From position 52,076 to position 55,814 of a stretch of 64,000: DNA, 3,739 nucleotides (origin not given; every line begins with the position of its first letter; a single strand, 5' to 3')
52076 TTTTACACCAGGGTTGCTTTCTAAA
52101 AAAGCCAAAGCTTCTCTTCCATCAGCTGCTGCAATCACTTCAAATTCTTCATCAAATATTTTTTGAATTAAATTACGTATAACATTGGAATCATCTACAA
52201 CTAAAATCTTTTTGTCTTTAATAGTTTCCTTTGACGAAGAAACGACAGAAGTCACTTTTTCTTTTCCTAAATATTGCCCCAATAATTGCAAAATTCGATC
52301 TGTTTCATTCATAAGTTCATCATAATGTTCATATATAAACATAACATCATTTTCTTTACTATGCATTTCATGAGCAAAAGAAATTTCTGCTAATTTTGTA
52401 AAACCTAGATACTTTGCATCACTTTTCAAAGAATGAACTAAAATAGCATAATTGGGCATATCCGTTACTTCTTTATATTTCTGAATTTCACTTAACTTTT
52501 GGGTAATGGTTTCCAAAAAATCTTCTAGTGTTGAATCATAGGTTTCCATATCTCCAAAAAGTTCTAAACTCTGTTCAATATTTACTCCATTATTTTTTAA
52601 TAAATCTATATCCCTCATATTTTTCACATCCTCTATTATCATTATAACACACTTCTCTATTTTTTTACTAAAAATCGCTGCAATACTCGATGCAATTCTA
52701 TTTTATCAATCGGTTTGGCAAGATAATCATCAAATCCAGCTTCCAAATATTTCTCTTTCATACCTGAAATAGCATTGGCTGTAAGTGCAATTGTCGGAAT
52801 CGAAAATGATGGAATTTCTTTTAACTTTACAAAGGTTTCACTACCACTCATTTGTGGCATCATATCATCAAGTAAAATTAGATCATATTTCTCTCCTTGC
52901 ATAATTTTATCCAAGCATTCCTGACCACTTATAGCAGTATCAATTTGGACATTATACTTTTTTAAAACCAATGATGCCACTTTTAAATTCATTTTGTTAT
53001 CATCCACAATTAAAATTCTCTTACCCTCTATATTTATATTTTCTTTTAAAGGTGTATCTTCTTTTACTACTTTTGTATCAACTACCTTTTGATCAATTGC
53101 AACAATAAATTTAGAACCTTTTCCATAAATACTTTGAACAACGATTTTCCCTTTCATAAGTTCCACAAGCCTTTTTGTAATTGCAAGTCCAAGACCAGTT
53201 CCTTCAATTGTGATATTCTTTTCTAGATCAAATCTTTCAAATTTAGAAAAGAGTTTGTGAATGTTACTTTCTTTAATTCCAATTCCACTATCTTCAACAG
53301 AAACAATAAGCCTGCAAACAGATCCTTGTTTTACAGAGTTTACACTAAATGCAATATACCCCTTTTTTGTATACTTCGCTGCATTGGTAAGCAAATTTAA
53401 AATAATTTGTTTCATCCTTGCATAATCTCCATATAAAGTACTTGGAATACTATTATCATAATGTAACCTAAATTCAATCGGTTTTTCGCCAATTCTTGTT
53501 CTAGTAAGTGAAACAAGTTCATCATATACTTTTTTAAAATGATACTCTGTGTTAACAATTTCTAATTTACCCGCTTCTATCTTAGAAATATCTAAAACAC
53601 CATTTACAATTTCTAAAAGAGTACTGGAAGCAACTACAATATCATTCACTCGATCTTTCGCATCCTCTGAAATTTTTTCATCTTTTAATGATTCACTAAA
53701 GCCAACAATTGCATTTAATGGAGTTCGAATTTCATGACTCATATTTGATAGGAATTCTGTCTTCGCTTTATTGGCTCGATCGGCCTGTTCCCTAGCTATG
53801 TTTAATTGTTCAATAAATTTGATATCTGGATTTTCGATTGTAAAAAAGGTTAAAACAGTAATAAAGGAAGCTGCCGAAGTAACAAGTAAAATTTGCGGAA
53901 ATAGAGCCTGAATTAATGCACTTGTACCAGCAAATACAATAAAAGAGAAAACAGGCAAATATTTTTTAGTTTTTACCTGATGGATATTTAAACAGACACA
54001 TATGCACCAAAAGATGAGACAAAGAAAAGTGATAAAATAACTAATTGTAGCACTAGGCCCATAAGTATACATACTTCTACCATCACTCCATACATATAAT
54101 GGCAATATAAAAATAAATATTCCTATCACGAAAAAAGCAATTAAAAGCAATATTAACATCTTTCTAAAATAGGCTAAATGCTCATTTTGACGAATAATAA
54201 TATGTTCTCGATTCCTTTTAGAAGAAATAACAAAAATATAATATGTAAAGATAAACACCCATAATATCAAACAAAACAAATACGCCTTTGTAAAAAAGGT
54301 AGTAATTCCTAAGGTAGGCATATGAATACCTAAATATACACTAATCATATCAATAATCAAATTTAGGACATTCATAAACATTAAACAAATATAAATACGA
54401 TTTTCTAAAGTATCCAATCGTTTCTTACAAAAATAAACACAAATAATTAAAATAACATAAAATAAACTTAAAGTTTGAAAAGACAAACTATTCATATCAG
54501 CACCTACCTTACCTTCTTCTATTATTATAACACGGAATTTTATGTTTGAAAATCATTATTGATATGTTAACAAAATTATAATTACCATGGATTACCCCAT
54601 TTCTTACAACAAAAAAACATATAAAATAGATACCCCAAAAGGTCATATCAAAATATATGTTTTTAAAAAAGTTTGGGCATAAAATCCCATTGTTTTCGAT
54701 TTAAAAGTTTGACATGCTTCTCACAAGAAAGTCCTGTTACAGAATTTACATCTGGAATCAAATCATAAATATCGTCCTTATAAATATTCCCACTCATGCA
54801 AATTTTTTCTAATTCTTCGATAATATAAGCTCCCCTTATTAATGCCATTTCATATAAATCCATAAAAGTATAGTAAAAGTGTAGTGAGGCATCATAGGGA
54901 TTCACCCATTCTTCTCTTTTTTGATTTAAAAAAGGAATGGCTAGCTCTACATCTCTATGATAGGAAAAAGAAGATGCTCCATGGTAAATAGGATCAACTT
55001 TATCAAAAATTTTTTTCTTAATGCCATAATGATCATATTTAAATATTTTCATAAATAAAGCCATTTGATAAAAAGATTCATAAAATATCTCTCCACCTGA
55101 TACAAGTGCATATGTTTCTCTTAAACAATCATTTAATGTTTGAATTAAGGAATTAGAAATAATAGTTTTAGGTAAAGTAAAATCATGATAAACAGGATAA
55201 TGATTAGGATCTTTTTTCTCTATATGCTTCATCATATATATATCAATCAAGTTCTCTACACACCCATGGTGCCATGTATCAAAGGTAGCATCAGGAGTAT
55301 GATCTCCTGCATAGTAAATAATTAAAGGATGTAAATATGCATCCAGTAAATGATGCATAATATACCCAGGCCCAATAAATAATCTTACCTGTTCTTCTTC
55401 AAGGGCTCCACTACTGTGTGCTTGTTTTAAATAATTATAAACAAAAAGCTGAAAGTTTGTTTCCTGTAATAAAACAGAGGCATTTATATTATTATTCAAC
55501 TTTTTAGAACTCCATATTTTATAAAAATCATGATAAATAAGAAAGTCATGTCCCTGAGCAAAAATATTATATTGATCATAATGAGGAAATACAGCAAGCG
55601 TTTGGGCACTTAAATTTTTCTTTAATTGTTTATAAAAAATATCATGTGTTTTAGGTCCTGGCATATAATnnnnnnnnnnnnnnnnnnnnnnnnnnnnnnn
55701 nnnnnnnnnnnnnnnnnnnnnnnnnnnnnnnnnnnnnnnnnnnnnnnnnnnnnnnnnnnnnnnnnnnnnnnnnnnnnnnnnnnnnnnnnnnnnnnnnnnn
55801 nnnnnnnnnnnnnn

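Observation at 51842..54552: Four-step phosphorelay (hybrid HK + Hpt-REC) at the syntenic position of spo0B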

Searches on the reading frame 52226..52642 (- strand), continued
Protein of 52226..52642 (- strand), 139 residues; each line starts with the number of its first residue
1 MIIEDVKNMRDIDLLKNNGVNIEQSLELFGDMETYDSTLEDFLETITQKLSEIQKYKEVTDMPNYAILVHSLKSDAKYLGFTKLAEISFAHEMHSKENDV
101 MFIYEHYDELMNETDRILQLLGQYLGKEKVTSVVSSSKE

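Call 54: search_protein_families(library=pfam, alignment_id=A2, max_evalue=0.1)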
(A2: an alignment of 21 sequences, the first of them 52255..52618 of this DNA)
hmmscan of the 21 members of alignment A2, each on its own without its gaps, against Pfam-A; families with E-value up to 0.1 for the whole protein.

A. member 1, window:52255-52618:- (121 aa): 3 families
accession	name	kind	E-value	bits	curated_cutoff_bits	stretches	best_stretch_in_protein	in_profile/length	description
PF01627.28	Hpt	-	5.5e-06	27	24.6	1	31-105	3-77/84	Hpt domain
PF20185.3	DUF6548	-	0.019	15.3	27.3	1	30-109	9-96/164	Family of unknown function (DUF6548)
PF23243.1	HEAT_HEATR1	-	0.025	14.9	27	1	33-115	93-167/195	HEATR1-like, HEAT repeats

B. families by the number of members that match (of 21 scanned): 13 families
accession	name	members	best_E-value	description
PF01627.28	Hpt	21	4.6e-09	Hpt domain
PF19165.5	DUF5847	1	0.015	Family of unknown function (DUF5847)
PF17580.7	GBR_NSP5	1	0.018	Group B Rotavirus Non-structural protein 5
PF20185.3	DUF6548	1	0.019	Family of unknown function (DUF6548)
PF23243.1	HEAT_HEATR1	1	0.025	HEATR1-like, HEAT repeats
PF15704.10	Mt_ATP_synt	1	0.031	Mitochondrial ATP synthase subunit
PF12681.13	Glyoxalase_2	1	0.041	Glyoxalase-like domain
PF04263.21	TPK_catalytic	1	0.047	Thiamin pyrophosphokinase, catalytic domain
PF06320.18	GCN5L1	1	0.05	GCN5-like protein 1 (GCN5L1)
PF03299.19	TF_AP-2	1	0.069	Transcription factor AP-2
PF00351.26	Biopterin_H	1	0.072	Biopterin-dependent aromatic amino acid hydroxylase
PF03847.19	TFIID_20kDa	1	0.081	Transcription initiation factor TFIID subunit A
PF20725.2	DUF6832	1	0.096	Domain of unknown function (DUF6832)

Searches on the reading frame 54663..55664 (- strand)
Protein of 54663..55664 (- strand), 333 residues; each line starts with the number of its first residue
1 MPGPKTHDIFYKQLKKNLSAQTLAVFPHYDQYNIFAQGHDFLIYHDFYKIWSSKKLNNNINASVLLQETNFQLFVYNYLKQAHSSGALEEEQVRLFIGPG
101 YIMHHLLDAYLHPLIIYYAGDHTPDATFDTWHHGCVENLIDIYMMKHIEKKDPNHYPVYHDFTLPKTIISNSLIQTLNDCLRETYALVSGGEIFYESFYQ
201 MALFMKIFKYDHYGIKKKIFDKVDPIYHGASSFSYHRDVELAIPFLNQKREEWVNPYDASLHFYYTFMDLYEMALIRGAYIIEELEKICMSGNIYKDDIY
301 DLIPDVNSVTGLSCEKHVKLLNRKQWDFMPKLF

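Call 3: search_protein_families(library=pfam, proteins=[window:54663-55664:-], max_evalue=0.01)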
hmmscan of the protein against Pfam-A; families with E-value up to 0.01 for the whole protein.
window:54663-55664:- (333 aa): 0 families

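Call 17: search_protein_families(library=ncbifam, proteins=[window:54663-55664:-], max_evalue=0.01)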
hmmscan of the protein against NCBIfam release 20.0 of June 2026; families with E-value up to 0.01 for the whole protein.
window:54663-55664:- (333 aa): 0 families

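Call 35: search_solved_structures(query=window:54663-55664:-, max_evalue=10)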
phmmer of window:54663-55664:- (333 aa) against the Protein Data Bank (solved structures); distinct sequences matched with E-value up to 10: 0.

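Call 63: find_homologous_proteins(query=window:54663-55664:-, max_evalue=0.001)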
Query window:54663-55664:- (333 aa): 131 proteins with E <= 0.001 among 876 candidates; the best 120 are listed.
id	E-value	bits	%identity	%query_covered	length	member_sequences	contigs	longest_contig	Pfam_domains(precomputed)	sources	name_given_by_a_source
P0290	1.3e-188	645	100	83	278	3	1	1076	-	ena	-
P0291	7.2e-135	468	61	100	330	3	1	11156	-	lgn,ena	-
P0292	7.4e-132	458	59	100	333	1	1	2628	-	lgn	-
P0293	9.6e-132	458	62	100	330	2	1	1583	-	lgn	-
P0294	8.1e-128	445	62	98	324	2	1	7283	-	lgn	-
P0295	1.2e-127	444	60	96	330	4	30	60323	-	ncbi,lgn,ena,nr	ncbi:MAG TPA: hypothetical protein IAB35_04540 [Candidatus Faecimonas gallistercoris]|nr:hypothetica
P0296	3.3e-126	440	61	98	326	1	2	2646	-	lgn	-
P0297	1.4e-125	437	60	97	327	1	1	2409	-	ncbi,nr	ncbi:MAG: hypothetical protein PUB18_00100 [bacterium]|nr:hypothetical protein [bacterium]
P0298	2.4e-125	437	60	98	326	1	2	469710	-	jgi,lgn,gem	-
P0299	7.1e-125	435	60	98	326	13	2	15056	-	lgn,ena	-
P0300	1.2e-124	434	60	98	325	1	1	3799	-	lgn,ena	-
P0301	2.8e-124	433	61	97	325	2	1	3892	-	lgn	-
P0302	3.4e-124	433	60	97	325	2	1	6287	-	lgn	-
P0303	5.3e-124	432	60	98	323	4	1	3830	-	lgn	-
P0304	5.9e-124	432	59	97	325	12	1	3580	-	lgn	-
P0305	7.4e-124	432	57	98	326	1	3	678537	-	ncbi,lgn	-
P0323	5.2e-119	416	58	95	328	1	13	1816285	-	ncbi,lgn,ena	-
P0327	5.3e-118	413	56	98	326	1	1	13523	PF00882.25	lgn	-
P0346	1.8e-114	401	54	98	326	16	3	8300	PF00882.25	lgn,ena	-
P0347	3.1e-114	400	56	98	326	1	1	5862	PF00882.25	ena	-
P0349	8.3e-114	399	56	96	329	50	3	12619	PF00882.25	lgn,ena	-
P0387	8.0e-91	323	48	96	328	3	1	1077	PF00882.25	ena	-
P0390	4.1e-89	318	49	98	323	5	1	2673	PF00882.25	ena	-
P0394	4.1e-87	311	49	98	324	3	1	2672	PF00882.25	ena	-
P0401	1.1e-84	303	46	96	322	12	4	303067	PF00882.25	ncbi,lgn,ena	-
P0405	8.1e-82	294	48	94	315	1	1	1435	PF00882.25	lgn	-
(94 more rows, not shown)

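Call 64: find_encoding_contigs(protein=P0323, flank=9000, max_places=1)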
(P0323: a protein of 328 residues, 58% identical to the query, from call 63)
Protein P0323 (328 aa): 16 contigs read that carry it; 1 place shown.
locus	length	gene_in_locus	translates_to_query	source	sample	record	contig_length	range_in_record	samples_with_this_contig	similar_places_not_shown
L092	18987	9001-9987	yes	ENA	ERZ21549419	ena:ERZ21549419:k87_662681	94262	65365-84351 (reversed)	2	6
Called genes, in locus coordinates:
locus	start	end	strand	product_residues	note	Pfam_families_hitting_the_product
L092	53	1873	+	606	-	PF00009:GTP_EFTU, PF01926:MMR_HSR1 (faint), PF03144:GTP_EFTU_D2, PF22042:EF-G_D2, PF00679:EFG_C, PF21018:BipA_C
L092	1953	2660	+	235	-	-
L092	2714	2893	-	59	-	-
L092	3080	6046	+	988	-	PF02811:PHP, PF07733:DNA_pol3_alpha, PF17657:DNA_pol3_finger, PF14579:HHH_6, PF01336:tRNA_anti-codon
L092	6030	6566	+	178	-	PF01252:Peptidase_A8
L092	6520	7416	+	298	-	PF01479:S4, PF00849:PseudoU_synth_2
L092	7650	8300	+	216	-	-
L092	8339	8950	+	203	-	-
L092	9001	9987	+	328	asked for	-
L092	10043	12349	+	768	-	PF00512:HisKA, PF02518:HATPase_c, PF00072:Response_reg, PF01627:Hpt (faint)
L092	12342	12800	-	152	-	PF03073:TspO_MBR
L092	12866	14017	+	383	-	PF01694:Rhomboid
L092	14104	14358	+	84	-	PF06135:IreB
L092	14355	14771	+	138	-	PF03652:RuvX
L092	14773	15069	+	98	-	PF06949:DUF1292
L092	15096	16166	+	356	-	PF02618:YceG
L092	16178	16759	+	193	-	PF01135:PCMT, PF01596:Methyltransf_3, PF02390:Methyltransf_4 (faint), PF02527:GidB, PF05175:MTS (weak), PF02475:TRM5-TYW2_MTfase (weak), PF13578:Methyltransf_24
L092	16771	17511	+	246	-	-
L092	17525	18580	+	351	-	PF01520:Amidase_3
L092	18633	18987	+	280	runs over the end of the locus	PF00877:NLPC_P60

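Call 65: find_encoding_contigs(protein=P0305, flank=9000, max_places=1)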
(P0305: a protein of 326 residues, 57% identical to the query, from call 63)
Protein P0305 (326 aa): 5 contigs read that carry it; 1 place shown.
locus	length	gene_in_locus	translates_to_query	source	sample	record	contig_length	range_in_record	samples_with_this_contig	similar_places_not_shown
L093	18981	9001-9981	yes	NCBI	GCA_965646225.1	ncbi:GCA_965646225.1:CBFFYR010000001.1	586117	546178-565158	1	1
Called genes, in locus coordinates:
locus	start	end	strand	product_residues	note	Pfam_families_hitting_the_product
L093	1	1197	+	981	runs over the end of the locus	PF02463:SMC_N, PF13175:AAA_15 (weak), PF13304:AAA_21 (weak), PF13476:AAA_23, PF06470:SMC_hinge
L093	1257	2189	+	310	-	PF06144:DNA_pol3_delta, PF21694:DNA_pol3_delta_C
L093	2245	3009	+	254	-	PF05822:UMPH-1, PF12710:HAD (weak)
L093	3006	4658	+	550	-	-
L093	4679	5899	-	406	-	PF05496:RuvB_N, PF00004:AAA, PF16193:AAA_assoc_2, PF12002:MgsA_C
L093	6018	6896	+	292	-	PF02899:Phage_int_SAM_1, PF13495:Phage_int_SAM_4 (weak), PF00589:Phage_integrase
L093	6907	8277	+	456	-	PF02878:PGM_PMM_I, PF02879:PGM_PMM_II, PF02880:PGM_PMM_III, PF00408:PGM_PMM_IV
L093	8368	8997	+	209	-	-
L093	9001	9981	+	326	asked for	-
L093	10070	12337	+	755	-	PF00512:HisKA, PF02518:HATPase_c, PF00072:Response_reg, PF01627:Hpt (faint)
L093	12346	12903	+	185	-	PF00072:Response_reg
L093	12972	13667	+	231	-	-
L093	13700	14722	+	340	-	-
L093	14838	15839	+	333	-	PF00106:adh_short (weak), PF01073:3Beta_HSD, PF01370:Epimerase, PF02719:Polysacc_synt_2, PF04321:RmlD_sub_bind, PF07993:NAD_binding_4 (weak), PF16363:GDP_Man_Dehyd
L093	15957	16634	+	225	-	PF02397:Bac_transf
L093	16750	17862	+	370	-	PF13439:Glyco_transf_4, PF13579:Glyco_trans_4_4, PF00534:Glycos_transf_1, PF13692:Glyco_trans_1_4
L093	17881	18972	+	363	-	PF13477:Glyco_trans_4_2 (weak), PF13439:Glyco_transf_4, PF00534:Glycos_transf_1, PF13692:Glyco_trans_1_4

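Call 71: search_protein_families(library=pfam, alignment_id=A3, max_evalue=0.1)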
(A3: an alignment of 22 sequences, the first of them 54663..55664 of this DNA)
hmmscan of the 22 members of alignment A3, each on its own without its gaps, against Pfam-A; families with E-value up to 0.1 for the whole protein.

A. member 1, window:54663-55664:- (333 aa): 0 families

B. families by the number of members that match (of 22 scanned): 7 families
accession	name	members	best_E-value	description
PF00882.24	Zn_dep_PLPC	17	6.1e-07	Zinc dependent phospholipase C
PF04719.20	TAFII28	1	0.012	hTAFII28-like protein conserved region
PF04184.18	ST7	1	0.036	ST7 protein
PF01402.27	RHH_1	1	0.036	Ribbon-helix-helix protein, copG family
PF10523.15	BEN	1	0.047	BEN domain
PF02251.23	PA28_N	1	0.063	Proteasome activator PA28, N-terminal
PF20299.4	NARF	1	0.073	Nucleotidyltransferase-Associated Rossmannoid Fold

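Call 77: predict_structure(alignment_id=A3)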
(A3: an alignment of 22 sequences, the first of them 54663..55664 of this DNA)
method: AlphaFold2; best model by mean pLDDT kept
length: 333 residues; sequences in the alignment: 22
mean_pLDDT: 93.5   pTM: 0.93
mean pLDDT of the five models: 93.5, 93.2, 93.2, 93.1, 92.6
residues with pLDDT >= 90: 278; 70-90: 47; 50-70: 8; < 50: 0
segments of 3 or more residues with pLDDT < 50: none
pLDDT, mean of each block of 10 residues (from residue 1): 88 98 97 95 90 83 91 98 97 98 98 96 81 94 98 97 85 98 95 95 95 96 89 94 96 95 98 99 98 97 96 82 84 70
secondary structure, 60 per line:
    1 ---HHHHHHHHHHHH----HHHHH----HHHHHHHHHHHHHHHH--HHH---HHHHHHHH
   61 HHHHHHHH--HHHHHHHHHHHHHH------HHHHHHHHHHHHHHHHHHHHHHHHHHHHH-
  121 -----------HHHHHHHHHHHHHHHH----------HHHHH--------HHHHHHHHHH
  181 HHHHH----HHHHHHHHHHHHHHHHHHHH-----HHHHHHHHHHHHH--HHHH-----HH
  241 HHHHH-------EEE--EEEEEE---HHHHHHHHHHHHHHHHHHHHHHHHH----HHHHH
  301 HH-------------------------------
elements in order: H4-15 H20-24 H29-44 H53-68 H71-84 H91-119 H132-147 H158-162 H171-185 H190-209 H215-227 H230-233 H239-245 E253-255 E258-263 H267-291 H296-302

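Call 80: fold_search(model_id=the predicted structure, library=pdb)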
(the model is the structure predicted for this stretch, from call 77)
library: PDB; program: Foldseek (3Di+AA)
matches with E <= 10: 115; with E <= 0.001: 0
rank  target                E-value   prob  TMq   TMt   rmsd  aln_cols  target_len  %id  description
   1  5qth                  9.7e-01  0.03  0.13  0.13  20.9       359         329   13  T. brucei FPPS in complex with CID 2799882 (released 2020-10-07)
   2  8zku_A                1.4e+00  0.03  0.11  0.06  23.7       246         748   11  Structure of Polycystin-1/Polycystin-2 complex with GOF mutations (released 2025-05-21)
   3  1wku_A                1.9e+00  0.03  0.10  0.14  20.4       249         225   12  High resolution structure of the human alpha-actinin isoform 3 (released 2005-05-17)
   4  9gs5_A                1.9e+00  0.02  0.12  0.13  21.3       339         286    9  Cryo-EM structure of human SLC35B1-E33A variant with ADP in outward facing conformation (released 2025-05-21)
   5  5l2b_B                2.0e+00  0.02  0.11  0.09  21.6       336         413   11  Structure of CNTnw N149S, E332A in an outward-facing state (released 2017-04-12)
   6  8t5g                  2.2e+00  0.02  0.12  0.10  24.6       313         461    9  SOS2 co-crystal structure with fragment bound (compound 12) (released 2024-01-10)
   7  8s5t_D                2.3e+00  0.01  0.10  0.11  21.1       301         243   12  Structure of SemD in complex (released 2024-08-07)
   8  4ryp_B                2.4e+00  0.02  0.14  0.14  20.9       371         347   15  Crystal Structure of T. Brucei Farnesyl Diphosphate Synthase (released 2015-04-15)
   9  5qte                  2.6e+00  0.02  0.12  0.12  20.3       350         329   12  T. brucei FPPS in complex with CID 4563894 (released 2020-10-07)
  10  5hxh_A                2.7e+00  0.03  0.14  0.15  20.4       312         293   10  Structural mechanisms of extracellular ion exchange and induced binding-site occlusion in the sodium-calcium exchanger (released 2016-05-11)
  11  6yu5_B                2.8e+00  0.03  0.17  0.14  17.5       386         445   12  Crystal structure of MhsT in complex with L-valine (released 2020-07-15)
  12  10ky_A                2.9e+00  0.04  0.18  0.17  15.7       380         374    9  X-ray structure of the Bacteroides fragilis Nramp/MntH divalent transition metal transporter WT in an inward-open, sta (released 2026-03-04)
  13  1wku_B                2.9e+00  0.02  0.11  0.15  20.9       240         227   13  High resolution structure of the human alpha-actinin isoform 3 (released 2005-05-17)
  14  6uri_B                2.9e+00  0.01  0.09  0.07  24.8       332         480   12  HIV-1 Nef in complex with the CD4 cytoplasmic domain and the AP2 clathrin adaptor complex (released 2020-07-29)
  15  6p3p                  3.1e+00  0.02  0.09  0.15  16.9       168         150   12  Crystal structure of Mcl-1 in complex with compound 65 (released 2019-07-03)
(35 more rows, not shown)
